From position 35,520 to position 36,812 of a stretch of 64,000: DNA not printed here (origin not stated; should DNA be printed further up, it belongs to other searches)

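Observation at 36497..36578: Complete Tat-type signal peptide embedded ~930 residues into the giant protein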

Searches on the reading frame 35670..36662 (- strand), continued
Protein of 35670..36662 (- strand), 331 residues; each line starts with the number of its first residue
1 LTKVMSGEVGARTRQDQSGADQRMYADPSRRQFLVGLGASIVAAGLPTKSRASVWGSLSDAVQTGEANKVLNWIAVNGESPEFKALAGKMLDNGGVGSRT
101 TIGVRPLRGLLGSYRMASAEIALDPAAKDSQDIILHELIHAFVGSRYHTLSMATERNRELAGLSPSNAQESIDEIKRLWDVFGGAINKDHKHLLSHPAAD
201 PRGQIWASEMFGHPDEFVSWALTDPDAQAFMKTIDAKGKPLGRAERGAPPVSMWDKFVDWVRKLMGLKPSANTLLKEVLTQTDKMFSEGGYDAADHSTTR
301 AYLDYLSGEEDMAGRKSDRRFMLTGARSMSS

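Call 51: find_related_loci(query=A2, collection=viral_contigs, flank=10000)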
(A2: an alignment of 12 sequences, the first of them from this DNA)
Query A2 (300 aa) in viral_contigs; peptide patterns used: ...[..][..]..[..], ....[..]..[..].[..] (x = any residue, [..] = any of these).
233 stretches matched a pattern; 55 encode a relative of the query (tblastn E <= 1e-3); 55 distinct loci.
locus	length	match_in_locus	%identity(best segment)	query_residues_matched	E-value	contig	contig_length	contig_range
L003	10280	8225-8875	29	48-272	8e-28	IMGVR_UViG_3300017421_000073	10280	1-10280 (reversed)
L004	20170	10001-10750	30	30-285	4e-25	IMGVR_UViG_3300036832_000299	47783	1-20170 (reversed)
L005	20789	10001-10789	29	7-273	3e-20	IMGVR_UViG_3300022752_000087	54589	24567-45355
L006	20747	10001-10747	25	39-270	2e-18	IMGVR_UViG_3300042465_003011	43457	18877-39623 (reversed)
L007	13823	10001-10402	27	113-256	1e-17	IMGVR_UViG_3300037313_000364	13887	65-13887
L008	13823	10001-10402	27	113-256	1e-17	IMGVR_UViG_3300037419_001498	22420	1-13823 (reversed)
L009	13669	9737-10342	25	41-250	3e-15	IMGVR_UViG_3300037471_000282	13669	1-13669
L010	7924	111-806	25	52-277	1e-14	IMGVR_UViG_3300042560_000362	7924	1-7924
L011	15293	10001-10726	24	52-289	2e-14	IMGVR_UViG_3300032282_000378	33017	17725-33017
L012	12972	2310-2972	28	43-262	3e-13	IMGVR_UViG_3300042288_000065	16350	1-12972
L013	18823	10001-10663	28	43-262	1e-13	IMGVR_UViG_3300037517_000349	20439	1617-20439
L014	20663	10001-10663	28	43-262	1e-13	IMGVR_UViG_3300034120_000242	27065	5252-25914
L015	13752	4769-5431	28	43-262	1e-13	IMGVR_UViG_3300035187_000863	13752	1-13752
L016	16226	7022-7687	25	56-269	1e-13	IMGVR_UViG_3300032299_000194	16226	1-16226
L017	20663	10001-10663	28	43-262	3e-13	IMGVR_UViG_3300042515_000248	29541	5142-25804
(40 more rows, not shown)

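Call 54: list_cluster_members(proteins=[P0003, P0007, P0011, P0019, P0037, P0045, P0057, P0063, P0082, P0104])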
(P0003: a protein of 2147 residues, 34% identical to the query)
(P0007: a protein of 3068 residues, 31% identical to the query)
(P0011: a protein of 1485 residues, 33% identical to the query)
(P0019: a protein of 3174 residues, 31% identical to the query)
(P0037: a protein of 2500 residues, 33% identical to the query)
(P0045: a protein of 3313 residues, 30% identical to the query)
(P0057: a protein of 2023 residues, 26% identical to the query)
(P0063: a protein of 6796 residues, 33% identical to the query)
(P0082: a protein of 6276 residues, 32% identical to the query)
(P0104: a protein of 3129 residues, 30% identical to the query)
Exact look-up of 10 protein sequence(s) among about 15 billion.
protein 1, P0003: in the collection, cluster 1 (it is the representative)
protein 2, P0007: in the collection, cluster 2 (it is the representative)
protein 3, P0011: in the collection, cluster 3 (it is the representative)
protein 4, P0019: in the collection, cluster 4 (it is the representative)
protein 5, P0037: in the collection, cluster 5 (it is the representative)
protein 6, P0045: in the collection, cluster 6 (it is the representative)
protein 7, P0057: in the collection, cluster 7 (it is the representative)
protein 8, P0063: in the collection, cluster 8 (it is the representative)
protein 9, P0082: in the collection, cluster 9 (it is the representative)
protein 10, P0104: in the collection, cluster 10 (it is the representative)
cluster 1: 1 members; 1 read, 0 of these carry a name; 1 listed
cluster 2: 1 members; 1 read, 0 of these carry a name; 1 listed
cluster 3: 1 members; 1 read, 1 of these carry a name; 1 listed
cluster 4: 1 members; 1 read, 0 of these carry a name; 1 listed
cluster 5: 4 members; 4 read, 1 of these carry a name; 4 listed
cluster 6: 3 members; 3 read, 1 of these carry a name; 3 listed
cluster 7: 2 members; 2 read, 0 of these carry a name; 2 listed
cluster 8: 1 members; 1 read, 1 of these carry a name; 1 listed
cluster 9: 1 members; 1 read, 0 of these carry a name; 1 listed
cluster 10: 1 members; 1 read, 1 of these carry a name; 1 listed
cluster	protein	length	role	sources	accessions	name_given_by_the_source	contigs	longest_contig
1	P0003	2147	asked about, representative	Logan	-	-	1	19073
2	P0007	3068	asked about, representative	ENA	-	-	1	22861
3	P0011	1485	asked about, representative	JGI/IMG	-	hypothetical protein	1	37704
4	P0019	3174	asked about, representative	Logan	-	-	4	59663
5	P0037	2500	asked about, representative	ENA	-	-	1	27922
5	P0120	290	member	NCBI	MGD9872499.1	MAG: hypothetical protein AB7S63_15800, partial [Thauera sp.]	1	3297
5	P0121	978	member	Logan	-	-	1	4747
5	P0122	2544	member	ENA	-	-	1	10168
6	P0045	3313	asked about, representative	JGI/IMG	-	hypothetical protein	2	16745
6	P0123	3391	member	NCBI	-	-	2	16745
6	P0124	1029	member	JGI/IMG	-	-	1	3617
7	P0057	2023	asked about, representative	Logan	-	-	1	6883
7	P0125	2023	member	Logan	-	-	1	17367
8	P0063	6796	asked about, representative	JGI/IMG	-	hypothetical protein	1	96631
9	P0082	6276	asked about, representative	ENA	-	-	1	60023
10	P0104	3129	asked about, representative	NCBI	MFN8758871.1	MAG: PLxRFG domain-containing protein [Tagaea sp.]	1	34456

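Call 94: find_related_loci(query=A2, collection=metagenome_contigs, flank=6000)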
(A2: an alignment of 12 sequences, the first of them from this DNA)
Query A2 (300 aa) in metagenome_contigs; peptide patterns used: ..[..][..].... (x = any residue, [..] = any of these).
24 stretches matched a pattern; 3 encode a relative of the query (tblastn E <= 1e-3); 3 distinct loci.
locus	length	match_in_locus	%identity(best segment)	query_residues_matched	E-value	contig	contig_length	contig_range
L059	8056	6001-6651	29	48-272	3e-29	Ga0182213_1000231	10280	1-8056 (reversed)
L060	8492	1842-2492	29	48-272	3e-29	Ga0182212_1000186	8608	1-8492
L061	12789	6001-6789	29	7-273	1e-21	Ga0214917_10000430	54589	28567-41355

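Call 96: fold_search(model_id=the predicted structure, library=viral)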
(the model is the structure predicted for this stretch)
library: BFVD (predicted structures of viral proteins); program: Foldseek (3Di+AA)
matches with E <= 10: 300; with E <= 0.001: 20
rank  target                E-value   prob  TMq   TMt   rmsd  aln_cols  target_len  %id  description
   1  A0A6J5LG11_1          1.3e-06  1.00  0.47  0.17  13.5       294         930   20  Large polyvalent protein associated domain-containing protein [uncultured Caudovirales phage]
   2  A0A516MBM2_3          1.8e-06  1.00  0.50  0.14  10.5       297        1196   19  (no name in the UniProt tables at hand)
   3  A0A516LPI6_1          2.7e-06  1.00  0.40  0.13  19.6       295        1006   12  (no name in the UniProt tables at hand)
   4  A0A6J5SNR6            1.5e-05  1.00  0.46  0.11  13.9       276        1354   20  Large polyvalent protein associated domain-containing protein [uncultured Caudovirales phage]
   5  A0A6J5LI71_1          7.3e-05  1.00  0.48  0.20   9.8       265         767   14  Large polyvalent protein associated domain-containing protein [uncultured Caudovirales phage]
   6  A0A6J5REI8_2          7.7e-05  1.00  0.45  0.12   8.7       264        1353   17  Uncharacterized protein [uncultured Caudovirales phage]
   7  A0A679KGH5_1          9.7e-05  1.00  0.35  0.12  14.8       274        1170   19  (no name in the UniProt tables at hand)
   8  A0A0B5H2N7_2          1.2e-04  1.00  0.43  0.13   8.8       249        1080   18  Viron-encapsulated RNA polymerase [Vibrio phage phi 1]
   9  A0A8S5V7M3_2          1.2e-04  1.00  0.34  0.13  11.4       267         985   20  Uncharacterized protein [CrAss-like virus sp. ctUXy6]
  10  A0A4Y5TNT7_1          1.2e-04  1.00  0.37  0.16  11.3       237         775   18  Internal protein D [Bordetella phage vB_BbrP_BB8]
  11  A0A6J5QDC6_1          1.4e-04  1.00  0.35  0.10  10.4       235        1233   21  LT_GEWL domain containing protein [uncultured Caudovirales phage]
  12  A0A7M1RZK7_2          1.9e-04  1.00  0.40  0.10  10.3       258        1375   14  ART-PolyVal-like domain-containing protein [uncultured phage cr271_1]
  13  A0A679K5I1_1          2.0e-04  1.00  0.36  0.15  10.6       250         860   21  (no name in the UniProt tables at hand)
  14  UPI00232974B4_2       3.0e-04  1.00  0.44  0.13   9.7       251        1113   14  (no name look-up for this kind of identifier)
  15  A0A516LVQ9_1          3.0e-04  1.00  0.38  0.13  10.6       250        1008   16  (no name in the UniProt tables at hand)
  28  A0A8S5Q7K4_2          5.6e-03  0.98  0.26  0.07  21.6       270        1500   16  Large polyvalent protein-associated domain-containing protein [Podoviridae sp. ctJaJ36]
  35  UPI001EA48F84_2       1.9e-02  1.00  0.41  0.12   9.2       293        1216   13  (no name look-up for this kind of identifier)
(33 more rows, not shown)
